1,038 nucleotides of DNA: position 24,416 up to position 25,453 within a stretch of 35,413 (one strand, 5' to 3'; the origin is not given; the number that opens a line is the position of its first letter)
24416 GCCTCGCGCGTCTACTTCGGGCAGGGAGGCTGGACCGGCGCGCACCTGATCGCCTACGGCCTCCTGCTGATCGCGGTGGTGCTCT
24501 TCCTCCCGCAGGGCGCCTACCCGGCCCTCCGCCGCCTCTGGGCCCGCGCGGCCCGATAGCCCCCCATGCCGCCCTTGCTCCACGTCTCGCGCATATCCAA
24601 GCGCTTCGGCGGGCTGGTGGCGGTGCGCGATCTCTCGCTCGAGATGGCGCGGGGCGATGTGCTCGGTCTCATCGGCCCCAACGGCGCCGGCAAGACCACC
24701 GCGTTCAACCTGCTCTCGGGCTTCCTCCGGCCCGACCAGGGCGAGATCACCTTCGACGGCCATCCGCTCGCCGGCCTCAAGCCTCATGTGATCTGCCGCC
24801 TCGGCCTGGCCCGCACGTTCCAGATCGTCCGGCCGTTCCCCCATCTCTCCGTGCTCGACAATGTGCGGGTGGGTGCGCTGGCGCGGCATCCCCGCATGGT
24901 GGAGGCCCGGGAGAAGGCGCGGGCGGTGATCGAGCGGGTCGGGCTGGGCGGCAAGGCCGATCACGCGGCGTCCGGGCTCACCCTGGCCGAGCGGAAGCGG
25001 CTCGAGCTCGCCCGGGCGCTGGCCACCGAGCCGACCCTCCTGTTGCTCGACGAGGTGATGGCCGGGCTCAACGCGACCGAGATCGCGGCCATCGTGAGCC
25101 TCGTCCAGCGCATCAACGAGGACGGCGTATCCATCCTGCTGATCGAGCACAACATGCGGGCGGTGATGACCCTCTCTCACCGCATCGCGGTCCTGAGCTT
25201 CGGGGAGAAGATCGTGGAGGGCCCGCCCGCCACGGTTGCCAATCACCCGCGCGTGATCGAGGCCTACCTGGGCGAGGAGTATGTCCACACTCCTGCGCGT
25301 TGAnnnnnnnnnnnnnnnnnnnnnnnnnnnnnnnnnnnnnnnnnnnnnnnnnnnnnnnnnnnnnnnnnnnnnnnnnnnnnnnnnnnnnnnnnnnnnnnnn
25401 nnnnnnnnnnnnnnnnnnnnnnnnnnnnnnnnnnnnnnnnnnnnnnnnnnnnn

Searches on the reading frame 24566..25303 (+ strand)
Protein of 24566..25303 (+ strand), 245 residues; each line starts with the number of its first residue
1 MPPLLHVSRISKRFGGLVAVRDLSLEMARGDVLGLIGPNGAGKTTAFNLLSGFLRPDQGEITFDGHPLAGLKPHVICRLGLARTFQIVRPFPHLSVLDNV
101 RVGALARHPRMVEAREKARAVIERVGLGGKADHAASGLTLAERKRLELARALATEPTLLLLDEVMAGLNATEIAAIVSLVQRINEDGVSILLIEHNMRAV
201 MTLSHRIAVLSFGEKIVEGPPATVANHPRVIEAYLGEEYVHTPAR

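Call 49: search_protein_families(library=pfam, proteins=[window:24566-25303:+], max_evalue=0.001)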
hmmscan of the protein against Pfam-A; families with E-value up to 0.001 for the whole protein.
window:24566-25303:+ (245 aa): 3 families
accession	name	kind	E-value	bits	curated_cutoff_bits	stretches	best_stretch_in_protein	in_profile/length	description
PF00005.33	ABC_tran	-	2.4e-29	103.1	25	1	21-165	2-136/137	ABC transporter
PF12399.14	BCA_ABC_TP_C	-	2.3e-11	43.5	25.5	1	214-239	1-26/27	Branched-chain amino acid ATP-binding cassette transporter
PF13304.12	AAA_21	-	2.5e-05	24.9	27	0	33-64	2-39/304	AAA domain, putative AbiEii toxin, Type IV TA system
